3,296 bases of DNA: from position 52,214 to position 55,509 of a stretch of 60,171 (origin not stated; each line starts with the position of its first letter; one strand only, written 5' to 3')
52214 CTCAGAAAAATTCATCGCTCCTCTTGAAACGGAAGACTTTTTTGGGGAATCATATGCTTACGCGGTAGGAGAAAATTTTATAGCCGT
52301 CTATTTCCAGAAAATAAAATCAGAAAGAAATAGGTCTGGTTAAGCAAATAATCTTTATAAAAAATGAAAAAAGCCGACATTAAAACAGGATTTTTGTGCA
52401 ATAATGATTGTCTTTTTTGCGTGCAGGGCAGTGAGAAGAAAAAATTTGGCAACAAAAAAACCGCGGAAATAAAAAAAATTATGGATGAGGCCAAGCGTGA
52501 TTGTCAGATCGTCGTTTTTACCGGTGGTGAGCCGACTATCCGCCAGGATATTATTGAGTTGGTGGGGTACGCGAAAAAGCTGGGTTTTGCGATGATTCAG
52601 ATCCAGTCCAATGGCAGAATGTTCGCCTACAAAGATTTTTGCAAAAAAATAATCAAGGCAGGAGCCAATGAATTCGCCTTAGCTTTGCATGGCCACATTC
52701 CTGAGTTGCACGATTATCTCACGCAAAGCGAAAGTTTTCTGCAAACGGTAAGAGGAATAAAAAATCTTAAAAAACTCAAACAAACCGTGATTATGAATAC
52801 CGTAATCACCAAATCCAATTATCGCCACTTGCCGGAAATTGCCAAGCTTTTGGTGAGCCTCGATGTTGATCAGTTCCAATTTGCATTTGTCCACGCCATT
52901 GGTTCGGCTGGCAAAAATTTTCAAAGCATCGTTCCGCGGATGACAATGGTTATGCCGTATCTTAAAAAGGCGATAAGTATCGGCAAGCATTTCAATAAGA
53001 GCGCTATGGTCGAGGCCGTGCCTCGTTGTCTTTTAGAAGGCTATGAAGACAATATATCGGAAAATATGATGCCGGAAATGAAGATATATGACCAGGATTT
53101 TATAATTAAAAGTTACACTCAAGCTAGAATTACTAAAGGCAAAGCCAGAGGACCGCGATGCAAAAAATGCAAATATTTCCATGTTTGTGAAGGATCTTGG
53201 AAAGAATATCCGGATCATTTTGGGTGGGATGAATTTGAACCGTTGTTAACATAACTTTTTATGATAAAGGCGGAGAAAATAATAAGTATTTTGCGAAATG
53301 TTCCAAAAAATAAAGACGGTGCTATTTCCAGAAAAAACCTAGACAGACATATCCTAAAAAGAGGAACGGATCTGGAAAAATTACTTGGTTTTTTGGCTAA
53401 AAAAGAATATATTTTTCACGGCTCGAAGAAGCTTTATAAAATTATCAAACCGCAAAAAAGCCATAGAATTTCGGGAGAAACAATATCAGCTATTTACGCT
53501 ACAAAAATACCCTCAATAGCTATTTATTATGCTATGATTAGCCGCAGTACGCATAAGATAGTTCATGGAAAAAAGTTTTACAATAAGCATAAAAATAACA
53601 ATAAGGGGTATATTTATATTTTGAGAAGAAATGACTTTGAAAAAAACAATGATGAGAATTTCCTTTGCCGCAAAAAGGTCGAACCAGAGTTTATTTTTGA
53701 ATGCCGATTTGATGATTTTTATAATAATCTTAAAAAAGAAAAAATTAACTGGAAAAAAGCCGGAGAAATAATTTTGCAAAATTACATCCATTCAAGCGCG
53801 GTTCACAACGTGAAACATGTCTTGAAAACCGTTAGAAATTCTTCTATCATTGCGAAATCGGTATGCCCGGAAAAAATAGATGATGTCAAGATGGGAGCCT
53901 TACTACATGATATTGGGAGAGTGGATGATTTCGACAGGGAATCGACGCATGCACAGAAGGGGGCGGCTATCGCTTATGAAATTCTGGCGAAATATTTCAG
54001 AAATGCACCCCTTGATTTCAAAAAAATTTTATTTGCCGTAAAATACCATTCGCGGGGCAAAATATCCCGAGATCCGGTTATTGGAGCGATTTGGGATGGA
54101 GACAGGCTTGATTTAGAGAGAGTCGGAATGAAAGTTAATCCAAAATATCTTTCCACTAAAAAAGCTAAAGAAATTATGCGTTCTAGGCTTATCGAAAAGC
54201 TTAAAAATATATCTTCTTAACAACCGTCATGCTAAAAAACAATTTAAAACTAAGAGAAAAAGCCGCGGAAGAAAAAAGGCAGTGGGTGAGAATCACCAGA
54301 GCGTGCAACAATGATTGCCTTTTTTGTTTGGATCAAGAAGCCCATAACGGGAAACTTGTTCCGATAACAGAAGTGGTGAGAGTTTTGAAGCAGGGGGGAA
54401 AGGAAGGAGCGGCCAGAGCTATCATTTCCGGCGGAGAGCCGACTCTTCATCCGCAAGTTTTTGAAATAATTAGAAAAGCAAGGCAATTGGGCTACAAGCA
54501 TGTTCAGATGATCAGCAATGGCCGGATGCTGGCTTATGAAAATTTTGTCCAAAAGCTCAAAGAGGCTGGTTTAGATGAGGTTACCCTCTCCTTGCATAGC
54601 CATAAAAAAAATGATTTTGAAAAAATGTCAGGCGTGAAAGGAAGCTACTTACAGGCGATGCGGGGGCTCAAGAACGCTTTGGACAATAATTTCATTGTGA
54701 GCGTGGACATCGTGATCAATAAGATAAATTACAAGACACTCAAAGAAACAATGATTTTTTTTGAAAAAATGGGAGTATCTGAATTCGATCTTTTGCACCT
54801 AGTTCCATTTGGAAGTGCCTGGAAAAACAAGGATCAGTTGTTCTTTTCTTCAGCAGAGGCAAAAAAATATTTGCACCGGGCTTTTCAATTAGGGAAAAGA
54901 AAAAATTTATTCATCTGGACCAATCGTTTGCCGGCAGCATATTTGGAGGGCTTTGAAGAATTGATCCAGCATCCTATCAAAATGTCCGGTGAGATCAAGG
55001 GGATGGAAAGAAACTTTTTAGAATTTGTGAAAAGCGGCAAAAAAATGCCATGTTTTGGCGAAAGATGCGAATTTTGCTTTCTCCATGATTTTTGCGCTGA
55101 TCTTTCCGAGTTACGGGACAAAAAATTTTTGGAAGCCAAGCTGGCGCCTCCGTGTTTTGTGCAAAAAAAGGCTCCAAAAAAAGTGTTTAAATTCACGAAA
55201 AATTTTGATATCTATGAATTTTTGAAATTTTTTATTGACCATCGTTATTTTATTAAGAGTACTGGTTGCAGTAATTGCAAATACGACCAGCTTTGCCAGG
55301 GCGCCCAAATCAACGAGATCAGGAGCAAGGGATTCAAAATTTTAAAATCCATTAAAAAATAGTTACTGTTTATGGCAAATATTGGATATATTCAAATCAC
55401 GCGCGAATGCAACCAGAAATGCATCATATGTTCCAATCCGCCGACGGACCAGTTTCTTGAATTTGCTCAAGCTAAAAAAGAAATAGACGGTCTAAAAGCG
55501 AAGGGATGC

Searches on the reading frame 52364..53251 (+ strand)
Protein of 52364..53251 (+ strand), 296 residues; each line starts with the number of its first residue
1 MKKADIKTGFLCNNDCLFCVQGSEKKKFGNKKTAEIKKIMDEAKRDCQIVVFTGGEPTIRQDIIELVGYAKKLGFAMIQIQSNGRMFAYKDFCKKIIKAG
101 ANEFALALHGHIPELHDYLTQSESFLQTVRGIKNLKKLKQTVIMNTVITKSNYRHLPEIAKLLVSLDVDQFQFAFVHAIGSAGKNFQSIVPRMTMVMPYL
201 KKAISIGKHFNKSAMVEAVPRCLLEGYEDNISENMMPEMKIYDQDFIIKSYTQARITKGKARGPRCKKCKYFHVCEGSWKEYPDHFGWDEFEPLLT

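Call 3: search_protein_families(library=ncbifam, proteins=[window:52364-53251:+], max_evalue=0.01)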
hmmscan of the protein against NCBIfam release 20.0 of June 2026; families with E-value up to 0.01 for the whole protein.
window:52364-53251:+ (296 aa): 61 families (the best 25 are shown)
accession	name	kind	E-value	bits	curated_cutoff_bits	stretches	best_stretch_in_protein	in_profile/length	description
NF038332.1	rSAM_rare_HxsC4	exception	2.3e-52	178.2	500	2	4-228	16-248/335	radical SAM protein HxsC4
TIGR03977.1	rSAM_pair_HxsC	equivalog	5.8e-32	110.7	267.9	1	12-239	35-268/292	His-Xaa-Ser system radical SAM maturase HxsC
TIGR04053.2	TIGR04053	equivalog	2.4e-26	92.9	395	1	12-201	18-211/366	TIGR04053 family radical SAM/SPASM domain-containing protein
TIGR04054.1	rSAM_NirJ1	equivalog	6.6e-24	84.2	650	1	12-176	46-210/387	putative heme d1 biosynthesis radical SAM protein NirJ1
TIGR04545.1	rSAM_ahbD_hemeb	equivalog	1.4e-23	83.9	500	1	12-181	10-180/339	heme b synthase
TIGR04051.1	rSAM_NirJ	equivalog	1.3e-22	80.2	515.45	1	12-185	12-185/354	heme d1 biosynthesis radical SAM protein NirJ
TIGR04546.1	rSAM_ahbC_deAc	equivalog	2.3e-21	76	650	1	12-176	49-213/390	12,18-didecarboxysiroheme deacetylase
TIGR04055.1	rSAM_NirJ2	equivalog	2.7e-21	76.4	500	1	8-182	6-180/326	putative heme d1 biosynthesis radical SAM protein NirJ2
TIGR04347.1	pseudo_SAM_Halo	equivalog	1.4e-20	73.9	525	1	11-177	47-213/390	TIGR04347 family pseudo-SAM/SPASM protein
NF045574.1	sacti_mat_StsB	exception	1.7e-19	70.1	625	1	12-181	106-274/466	StsB family radical SAM/SPASM domain sactipeptide maturase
TIGR02668.1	moaA_archaeal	equivalog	2.1e-19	69.7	325.25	1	11-201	19-211/303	GTP 3',8-cyclase MoaA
TIGR04317.1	W_rSAM_matur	equivalog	5.3e-19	68.5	380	1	10-172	12-180/349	tungsten cofactor oxidoreductase radical SAM maturase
NF045646.2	rSAM_Se_TrsS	equivalog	7e-19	67.7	490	1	12-163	96-251/441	radical SAM (seleno)protein TrsS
NF045702.1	rSAM_GDGT_ether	equivalog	2.3e-18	66.1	450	1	11-162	95-252/486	tetraether lipid synthase Tes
TIGR04133.1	rSAM_w_lipo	hypoth_equivalog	2.4e-17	62.9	425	1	12-233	34-256/350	TIGR04133 family radical SAM/SPASM protein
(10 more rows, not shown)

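Call 4: search_protein_families(library=pfam, proteins=[window:52364-53251:+], max_evalue=0.01)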
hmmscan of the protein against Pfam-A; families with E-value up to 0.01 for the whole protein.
window:52364-53251:+ (296 aa): 2 families
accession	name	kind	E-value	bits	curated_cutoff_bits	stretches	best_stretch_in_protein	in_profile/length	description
PF04055.27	Radical_SAM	-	1.2e-22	81.3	29.5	1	9-163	4-166/166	Radical SAM superfamily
PF13353.11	Fer4_12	-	0.00054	20.7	22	1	12-87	15-94/137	4Fe-4S single cluster domain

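Call 24: find_related_loci(query=A1, collection=genome_contigs, flank=10000)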
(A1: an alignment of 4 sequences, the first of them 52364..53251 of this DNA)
Query A1 (296 aa) in genome_contigs; peptide patterns used: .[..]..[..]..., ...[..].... (x = any residue, [..] = any of these).
451 stretches matched a pattern; 271 encode a relative of the query (tblastn E <= 1e-3); the best 80 are kept; 80 distinct loci.
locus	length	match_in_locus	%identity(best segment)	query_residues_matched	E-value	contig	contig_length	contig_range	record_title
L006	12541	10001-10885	70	1-294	1e-145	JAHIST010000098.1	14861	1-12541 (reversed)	MAG: Patescibacteria group bacterium isolate MM_PC_MetaG.mb.188 MM_PC_MetaG.mb.188_k141_1966489, whole genome shotgun se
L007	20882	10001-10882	69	1-294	1e-144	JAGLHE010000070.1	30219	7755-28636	MAG: Candidatus Omnitrophota bacterium isolate RS_10_7 ROV157_10.bin.7.fa_70, whole genome shotgun sequence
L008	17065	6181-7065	66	1-295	7e-139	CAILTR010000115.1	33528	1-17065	uncultured bacterium isolate Kiruna_bin-03023 genome assembly, contig: bin-03023:115/120, whole genome shotgun sequence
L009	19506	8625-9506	66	1-294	2e-138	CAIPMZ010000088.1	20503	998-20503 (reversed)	uncultured bacterium isolate Ja1_bin-0683 genome assembly, contig: bin-0683:088/145, whole genome shotgun sequence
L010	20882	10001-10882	65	1-295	3e-138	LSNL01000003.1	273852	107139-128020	MAG: Parcubacteria group bacterium M10-OD1-1 Contig6633, whole genome shotgun sequence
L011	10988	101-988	67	1-296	2e-137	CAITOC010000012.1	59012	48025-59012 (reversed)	MAG: Candidatus Moranbacteria bacterium isolate MJ130702B_bin-413 genome assembly, contig: bin-413:12/88, whole genome s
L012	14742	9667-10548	68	1-294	2e-136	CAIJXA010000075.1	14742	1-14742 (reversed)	uncultured bacterium isolate Kiruna_bin-03293 genome assembly, contig: bin-03293:075/137, whole genome shotgun sequence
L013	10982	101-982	66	1-294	6e-136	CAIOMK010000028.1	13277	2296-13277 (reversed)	MAG: Candidatus Moranbacteria bacterium isolate MJ130702B_bin-524 genome assembly, contig: bin-524:28/78, whole genome s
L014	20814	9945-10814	66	1-291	2e-135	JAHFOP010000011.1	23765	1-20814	MAG: Candidatus Moraniibacteriota bacterium isolate nzgw506 NODE_778_length_23766_cov_3.136942, whole genome shotgun seq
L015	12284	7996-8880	65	1-295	3e-135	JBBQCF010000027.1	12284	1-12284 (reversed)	MAG: Candidatus Moraniibacteriota bacterium isolate Co_metawrap_1272 Cmw_1272_k141_6299391_length_12284_cov_9.9941, whol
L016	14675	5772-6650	63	1-294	1e-132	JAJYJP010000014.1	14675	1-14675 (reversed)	MAG: bacterium isolate DBS2-1.bin163 NODE_7535_length_14675_cov_5.318119, whole genome shotgun sequence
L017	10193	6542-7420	57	2-293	4e-125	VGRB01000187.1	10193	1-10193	MAG: Deltaproteobacteria bacterium isolate K_DeepCast_100m_m1_326 K_DeepCast_100m_m1_326_Ga0194127_10009535, whole genom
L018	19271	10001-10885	61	1-294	9e-124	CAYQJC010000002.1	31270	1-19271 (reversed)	MAG TPA_asm: uncultured Candidatus Saccharibacteria bacterium isolate binchicken_co6_497 genome assembly, contig: NODE_1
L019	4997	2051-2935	60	1-294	5e-123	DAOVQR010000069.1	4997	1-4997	MAG TPA_asm: bacterium isolate CSMAG_1580 CSMAG_1580_k141_605875_length_4997_cov_13.0000, whole genome shotgun sequence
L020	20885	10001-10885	60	1-294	2e-122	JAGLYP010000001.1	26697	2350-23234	MAG: Candidatus Parcubacteria bacterium isolate RS_13_30 ZL320.bin.30.fa_1, whole genome shotgun sequence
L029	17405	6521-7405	62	1-294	9e-120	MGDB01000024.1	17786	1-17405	MAG: Candidatus Schekmanbacteria bacterium GWA2_38_11 gwa2_scaffold_12749, whole genome shotgun sequence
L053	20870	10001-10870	52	3-291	6e-113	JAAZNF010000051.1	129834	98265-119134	MAG: Myxococcales bacterium isolate AS27yjCOA_137 58205_AS27, whole genome shotgun sequence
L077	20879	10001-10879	52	3-294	2e-110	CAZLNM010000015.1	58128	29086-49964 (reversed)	MAG TPA_asm: uncultured Myxococcales bacterium isolate SRP278314_co2_58 genome assembly, contig: NODE_834_length_58128_c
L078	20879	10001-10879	50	3-294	5e-109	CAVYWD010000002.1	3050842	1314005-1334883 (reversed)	MAG: uncultured delta proteobacterium isolate MFD01476.bin.1.33 genome assembly, contig: contig_48851, whole genome shot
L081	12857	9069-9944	53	3-294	3e-108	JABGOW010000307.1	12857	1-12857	MAG: Verrucomicrobia bacterium isolate co234_bin17 NODE_8314_length_12857_cov_4.078581, whole genome shotgun sequence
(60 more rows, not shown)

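Call 33: search_protein_families(library=ncbifam, proteins=[L053:7638-8018:+, L029:4393-4653:+], max_evalue=0.01)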
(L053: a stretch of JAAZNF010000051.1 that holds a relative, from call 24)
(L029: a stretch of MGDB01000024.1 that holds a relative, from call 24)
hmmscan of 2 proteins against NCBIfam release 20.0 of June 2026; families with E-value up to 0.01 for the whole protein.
L053:7638-8018:+ (127 aa): 5 families
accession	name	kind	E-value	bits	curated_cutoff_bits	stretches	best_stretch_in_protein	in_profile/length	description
NF038313.3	HisXaaSer_A4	exception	1.1e-26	93.5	55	2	6-107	2-91/93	His-Xaa-Ser repeat protein HxsA4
NF038329.2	gly_rich_SclB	equivalog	2.4e-07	30.1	325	1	65-124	134-194/442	LPXTG-anchored collagen-like adhesin Scl2/SclB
NF038330.1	adhesin_SclA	exception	3.7e-06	26.8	400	1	51-125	114-189/405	LPXTG-anchored collagen-like adhesin Scl1/SclA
NF046116.1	adhesin_Lcl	equivalog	1e-05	24.3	500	1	54-123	48-118/431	collagen-like adhesin Lcl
NF038309.1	HisXaaSer_A3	equivalog_domain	0.0019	18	65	0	6-40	2-36/81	His-Xaa-Ser repeat protein HxsA3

L029:4393-4653:+ (87 aa): 2 families
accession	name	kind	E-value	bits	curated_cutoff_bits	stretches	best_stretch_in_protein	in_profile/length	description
NF038313.3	HisXaaSer_A4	exception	1.2e-15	58.1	55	1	7-85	2-79/93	His-Xaa-Ser repeat protein HxsA4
NF038309.1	HisXaaSer_A3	equivalog_domain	3.4e-09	36.4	65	1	8-84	3-73/81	His-Xaa-Ser repeat protein HxsA3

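Call 34: search_protein_families(library=padloc, proteins=[window:52364-53251:+], max_evalue=0.001)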
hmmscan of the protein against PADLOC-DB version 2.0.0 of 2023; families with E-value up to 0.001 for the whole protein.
window:52364-53251:+ (296 aa): 2 families
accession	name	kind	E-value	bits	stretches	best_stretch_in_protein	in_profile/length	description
PDLC02904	pVip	-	1.6e-12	45.5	1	12-172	13-171/262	Viperins associated with kinases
PDLC02903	pVip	-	2.9e-10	38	1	12-155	10-152/257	Viperins not associated with kinases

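Call 53: search_protein_families(library=pfam, proteins=[L053:7638-8018:+, L029:4393-4653:+], max_evalue=10)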
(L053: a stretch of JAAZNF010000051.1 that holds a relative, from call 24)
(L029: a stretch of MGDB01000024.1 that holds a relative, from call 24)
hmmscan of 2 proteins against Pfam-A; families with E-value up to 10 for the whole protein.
L053:7638-8018:+ (127 aa): 1 family
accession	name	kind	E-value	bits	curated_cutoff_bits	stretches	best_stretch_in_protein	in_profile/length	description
PF01391.23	Collagen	-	3.7e-07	30.2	27.2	1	83-125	7-49/60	Collagen triple helix repeat (20 copies)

L029:4393-4653:+ (87 aa): 3 families
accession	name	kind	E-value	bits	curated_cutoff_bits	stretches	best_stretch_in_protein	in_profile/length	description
PF01391.23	Collagen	-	0.0082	16.3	27.2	1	61-85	22-46/60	Collagen triple helix repeat (20 copies)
PF01568.27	Molydop_binding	-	0.12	12.9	26.8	1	10-61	44-96/110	Molydopterin dinucleotide binding domain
PF25472.1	DUF7902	-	0.13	13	26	1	6-54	9-57/85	Domain of unknown function (DUF7902)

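Call 60: find_homologous_proteins(query=L053:7638-7871:+, max_evalue=0.001)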
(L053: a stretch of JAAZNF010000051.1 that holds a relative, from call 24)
Query L053:7638-7871:+: 8 candidates shared short words with the query, none scored E <= 0.001.

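Call 61: search_protein_families(library=ncbifam, proteins=[L053:7638-7871:+, L078:16196-16492:-, L081:6342-6650:+], max_evalue=10)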
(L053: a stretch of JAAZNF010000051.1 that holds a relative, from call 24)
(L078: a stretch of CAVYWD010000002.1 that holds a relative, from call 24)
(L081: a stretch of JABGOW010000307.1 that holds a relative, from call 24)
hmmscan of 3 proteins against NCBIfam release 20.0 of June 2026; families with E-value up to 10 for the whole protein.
L053:7638-7871:+ (78 aa): 2 families
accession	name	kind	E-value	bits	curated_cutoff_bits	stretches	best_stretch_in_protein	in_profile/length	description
NF038009.1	TatB_1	subfamily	0.0076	16.5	100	1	21-52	11-42/70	twin-arginine translocation system-associated protein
TIGR01409.1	TAT_signal_seq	domain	0.044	14.2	16.7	1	24-52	1-27/29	twin-arginine translocation signal domain-containing protein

L078:16196-16492:- (99 aa): 1 family
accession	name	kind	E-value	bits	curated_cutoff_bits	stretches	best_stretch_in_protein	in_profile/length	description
TIGR01409.1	TAT_signal_seq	domain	0.00035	20.8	16.7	1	45-69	2-26/29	twin-arginine translocation signal domain-containing protein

L081:6342-6650:+ (103 aa): 0 families

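Call 62: search_protein_families(library=pfam, proteins=[L053:7638-7871:+, L078:16196-16492:-, L081:6342-6650:+], max_evalue=10)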
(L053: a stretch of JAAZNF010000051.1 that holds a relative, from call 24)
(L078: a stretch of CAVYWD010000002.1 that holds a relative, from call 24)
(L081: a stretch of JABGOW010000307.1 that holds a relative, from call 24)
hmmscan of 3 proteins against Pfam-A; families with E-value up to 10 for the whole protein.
L053:7638-7871:+ (78 aa): 0 families

L078:16196-16492:- (99 aa): 2 families
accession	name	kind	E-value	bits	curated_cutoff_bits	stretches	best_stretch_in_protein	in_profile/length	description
PF10518.14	TAT_signal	-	0.024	15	22.7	1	44-63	2-21/21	TAT (twin-arginine translocation) pathway signal sequence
PF10399.14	UCR_Fe-S_N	-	0.034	14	24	1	41-64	6-29/41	Ubiquitinol-cytochrome C reductase Fe-S subunit TAT signal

L081:6342-6650:+ (103 aa): 2 families
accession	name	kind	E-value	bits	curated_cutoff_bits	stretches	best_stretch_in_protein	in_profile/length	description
PF18845.6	baeRF_family3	-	0.19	12.5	31.5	1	26-70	49-93/168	Bacterial archaeo-eukaryotic release factor family 3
PF22455.1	PqqF_C_3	-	0.19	12.1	27.9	1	12-69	59-115/128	PQQ synthase PqqF, C-terminal lobe domain 3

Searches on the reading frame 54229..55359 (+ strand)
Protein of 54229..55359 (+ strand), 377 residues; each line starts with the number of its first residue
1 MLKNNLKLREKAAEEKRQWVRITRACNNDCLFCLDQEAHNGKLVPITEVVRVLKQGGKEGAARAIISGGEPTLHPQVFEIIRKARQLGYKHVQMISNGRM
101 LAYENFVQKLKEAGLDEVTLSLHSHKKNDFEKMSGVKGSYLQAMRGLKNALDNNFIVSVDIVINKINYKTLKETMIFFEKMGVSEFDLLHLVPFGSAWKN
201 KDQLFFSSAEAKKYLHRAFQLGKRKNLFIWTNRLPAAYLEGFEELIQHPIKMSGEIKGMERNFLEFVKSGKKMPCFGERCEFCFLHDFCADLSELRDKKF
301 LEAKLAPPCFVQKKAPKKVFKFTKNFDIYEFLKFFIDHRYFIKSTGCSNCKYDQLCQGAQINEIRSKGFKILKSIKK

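Call 12: search_protein_families(library=ncbifam, proteins=[window:54229-55359:+], max_evalue=0.001)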
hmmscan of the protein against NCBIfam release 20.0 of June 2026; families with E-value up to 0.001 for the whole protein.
window:54229-55359:+ (377 aa): 47 families (the best 25 are shown)
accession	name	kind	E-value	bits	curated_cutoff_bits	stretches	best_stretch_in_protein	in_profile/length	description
TIGR02668.1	moaA_archaeal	equivalog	3.9e-29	101.6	325.25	1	20-216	14-211/303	GTP 3',8-cyclase MoaA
TIGR03977.1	rSAM_pair_HxsC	equivalog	2.6e-28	98.8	267.9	1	15-227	24-241/292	His-Xaa-Ser system radical SAM maturase HxsC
NF038332.1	rSAM_rare_HxsC4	exception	1e-27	97.2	500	1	13-210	11-213/335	radical SAM protein HxsC4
NF001199.0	PRK00164.2-1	equivalog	6e-25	88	231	1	20-183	16-180/308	GTP 3',8-cyclase MoaA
TIGR02666.1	moaA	equivalog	8.5e-25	87.4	284.05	1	21-221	15-222/336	GTP 3',8-cyclase MoaA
TIGR04317.1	W_rSAM_matur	equivalog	7.6e-24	84.5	380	1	16-236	4-227/349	tungsten cofactor oxidoreductase radical SAM maturase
TIGR04545.1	rSAM_ahbD_hemeb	equivalog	9.5e-24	84.5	500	1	21-360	5-318/339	heme b synthase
TIGR04303.1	GeoRSP_rSAM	equivalog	3.8e-21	76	400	1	22-224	11-210/325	GeoRSP system radical SAM/SPASM protein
TIGR04051.1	rSAM_NirJ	equivalog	4.1e-21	75.3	515.45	1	22-207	8-194/354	heme d1 biosynthesis radical SAM protein NirJ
TIGR04055.1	rSAM_NirJ2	equivalog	6.9e-21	75.1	500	1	22-219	6-201/326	putative heme d1 biosynthesis radical SAM protein NirJ2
TIGR04053.2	TIGR04053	equivalog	4e-20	72.4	395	1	22-228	14-220/366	TIGR04053 family radical SAM/SPASM domain-containing protein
NF045646.2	rSAM_Se_TrsS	equivalog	1.8e-19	69.6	490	1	20-177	90-250/441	radical SAM (seleno)protein TrsS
TIGR04347.1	pseudo_SAM_Halo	equivalog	2.4e-19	69.9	525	1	21-214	43-234/390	TIGR04347 family pseudo-SAM/SPASM protein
TIGR04054.1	rSAM_NirJ1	equivalog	2.5e-19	69.2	650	1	21-197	41-216/387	putative heme d1 biosynthesis radical SAM protein NirJ1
TIGR02109.1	PQQ_syn_pqqE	equivalog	1.3e-18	67.1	381.35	1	21-211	12-202/358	pyrroloquinoline quinone biosynthesis protein PqqE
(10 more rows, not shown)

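Call 19: search_protein_families(library=pfam, proteins=[window:54229-55359:+], max_evalue=0.1)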
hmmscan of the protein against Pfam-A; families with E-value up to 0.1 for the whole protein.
window:54229-55359:+ (377 aa): 4 families
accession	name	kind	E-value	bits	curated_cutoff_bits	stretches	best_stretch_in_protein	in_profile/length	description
PF04055.27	Radical_SAM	-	5.6e-25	88.9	29.5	1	21-175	2-163/166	Radical SAM superfamily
PF19025.5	DUF5751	-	0.00038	20.8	27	1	73-175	10-110/116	Family of unknown function (DUF5751)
PF13353.11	Fer4_12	-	0.006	17.3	22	1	24-142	13-134/137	4Fe-4S single cluster domain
PF13344.12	Hydrolase_6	-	0.082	13.4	27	0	72-116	14-57/101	Haloacid dehalogenase-like hydrolase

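Call 34: search_protein_families(library=padloc, proteins=[window:54229-55359:+], max_evalue=0.001)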
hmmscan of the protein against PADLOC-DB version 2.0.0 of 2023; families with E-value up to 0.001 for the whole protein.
window:54229-55359:+ (377 aa): 3 families
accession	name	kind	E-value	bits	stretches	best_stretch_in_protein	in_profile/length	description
PDLC02903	pVip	-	3.2e-20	70.7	1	21-230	5-202/257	Viperins not associated with kinases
PDLC02904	pVip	-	3.4e-18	64.1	1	22-222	9-201/262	Viperins associated with kinases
PDLC02905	pVip-kinase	-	9.3e-09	33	1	23-215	189-388/474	Viperin-kinase fusion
